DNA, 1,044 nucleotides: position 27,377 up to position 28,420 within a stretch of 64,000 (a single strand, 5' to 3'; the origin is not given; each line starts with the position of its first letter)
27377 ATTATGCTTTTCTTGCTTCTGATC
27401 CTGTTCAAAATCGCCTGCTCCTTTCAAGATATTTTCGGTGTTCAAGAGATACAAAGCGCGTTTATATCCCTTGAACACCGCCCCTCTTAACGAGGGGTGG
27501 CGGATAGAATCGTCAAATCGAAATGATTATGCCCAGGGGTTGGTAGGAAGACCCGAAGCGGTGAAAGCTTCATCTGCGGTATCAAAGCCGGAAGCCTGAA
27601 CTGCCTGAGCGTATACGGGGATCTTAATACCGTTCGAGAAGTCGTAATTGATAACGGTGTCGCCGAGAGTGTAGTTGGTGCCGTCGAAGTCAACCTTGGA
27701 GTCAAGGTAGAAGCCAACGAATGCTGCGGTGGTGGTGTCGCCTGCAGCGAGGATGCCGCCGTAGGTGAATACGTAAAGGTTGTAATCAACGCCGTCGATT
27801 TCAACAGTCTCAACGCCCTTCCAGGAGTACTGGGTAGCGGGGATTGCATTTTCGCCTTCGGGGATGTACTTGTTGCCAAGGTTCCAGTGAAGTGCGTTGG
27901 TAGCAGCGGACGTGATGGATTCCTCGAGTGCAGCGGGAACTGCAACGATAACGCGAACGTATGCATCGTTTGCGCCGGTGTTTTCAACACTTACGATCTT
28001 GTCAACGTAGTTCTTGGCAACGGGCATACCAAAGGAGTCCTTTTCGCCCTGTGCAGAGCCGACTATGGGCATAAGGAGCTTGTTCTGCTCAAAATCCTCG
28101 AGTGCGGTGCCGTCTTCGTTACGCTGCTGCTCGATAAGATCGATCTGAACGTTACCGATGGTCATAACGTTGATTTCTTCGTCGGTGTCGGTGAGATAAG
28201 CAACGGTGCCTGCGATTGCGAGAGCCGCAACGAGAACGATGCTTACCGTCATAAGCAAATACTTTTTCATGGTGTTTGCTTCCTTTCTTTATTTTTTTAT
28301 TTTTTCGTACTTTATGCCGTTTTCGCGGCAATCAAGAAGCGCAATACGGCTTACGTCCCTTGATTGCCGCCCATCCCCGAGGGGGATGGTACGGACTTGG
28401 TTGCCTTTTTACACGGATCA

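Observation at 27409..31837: A two-hairpin element repeated in four intercistronic gaps of the TasA-like operon, with compensatory base changes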

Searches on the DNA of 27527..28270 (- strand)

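Call 42: search_rna_families(sources=[L009, L055, L066, L029, L021, L057, L017, L036, L006, L073, L077], threshold=gathering)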
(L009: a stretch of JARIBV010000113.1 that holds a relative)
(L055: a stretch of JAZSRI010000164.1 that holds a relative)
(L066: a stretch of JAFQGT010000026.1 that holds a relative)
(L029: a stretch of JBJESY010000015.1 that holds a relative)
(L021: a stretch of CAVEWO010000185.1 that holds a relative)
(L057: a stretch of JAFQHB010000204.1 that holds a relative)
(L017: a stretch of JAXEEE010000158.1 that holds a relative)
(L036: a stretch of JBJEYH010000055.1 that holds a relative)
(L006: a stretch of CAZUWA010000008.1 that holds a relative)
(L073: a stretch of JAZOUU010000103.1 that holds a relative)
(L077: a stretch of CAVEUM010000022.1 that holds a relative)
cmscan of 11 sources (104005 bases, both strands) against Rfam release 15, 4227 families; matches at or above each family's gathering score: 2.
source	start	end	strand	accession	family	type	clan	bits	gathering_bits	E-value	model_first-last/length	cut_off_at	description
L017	144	217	-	RF00005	tRNA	Gene; tRNA;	CL00001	69.5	29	6.8e-13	1-71/71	no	tRNA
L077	4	75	+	RF00005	tRNA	Gene; tRNA;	CL00001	67.2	29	3.1e-12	1-71/71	no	tRNA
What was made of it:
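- On Any Rfam 15 family: Only tRNAs in 11 carrier loci (call 42).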

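Call 71: search_rna_families(sources=[L066, L009, L021, L202, L029, L057], threshold=evalue, max_evalue=10)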
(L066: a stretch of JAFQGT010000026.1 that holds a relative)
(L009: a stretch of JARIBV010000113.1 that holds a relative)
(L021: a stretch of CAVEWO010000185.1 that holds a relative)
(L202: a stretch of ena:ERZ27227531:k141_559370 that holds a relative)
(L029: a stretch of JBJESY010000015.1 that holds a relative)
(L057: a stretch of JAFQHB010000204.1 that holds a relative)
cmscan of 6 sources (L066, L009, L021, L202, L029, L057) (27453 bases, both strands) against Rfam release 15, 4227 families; matches with E-value up to 10: 6.
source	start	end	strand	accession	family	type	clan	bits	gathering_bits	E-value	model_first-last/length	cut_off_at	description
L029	1239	1374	-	RF02110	DLEU2_6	Gene; lncRNA;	-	22.7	60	3.4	1-135/135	no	Deleted in lymphocytic leukemia 2 conserved region 6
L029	3477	3567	+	RF03906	mir-3199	Gene; miRNA;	-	22.5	100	9.7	1-87/87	no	mir-3199 microRNA precursor family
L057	4218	4314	+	RF00335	snoZ13_snr52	Gene; snRNA; snoRNA; CD-box;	-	22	47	8.8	1-101/101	no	Small nucleolar RNA Z13/snr52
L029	446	507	-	RF02628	Hrs1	Gene; sRNA;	-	20.1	56.4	9.4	1-74/74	no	Hfq-regulated sRNA 1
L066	1777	1849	+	RF01119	sR32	Gene; snRNA; snoRNA; CD-box;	-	16.6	40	2.2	1-57/57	no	Small nucleolar RNA sR32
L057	2780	2837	-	RF01123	sR35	Gene; snRNA; snoRNA; CD-box;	-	16.2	60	7.3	1-57/57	no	Small nucleolar RNA sR35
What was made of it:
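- On Any Rfam 15 family: No recurrent sub-threshold family in 6 carrier loci (call 71).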
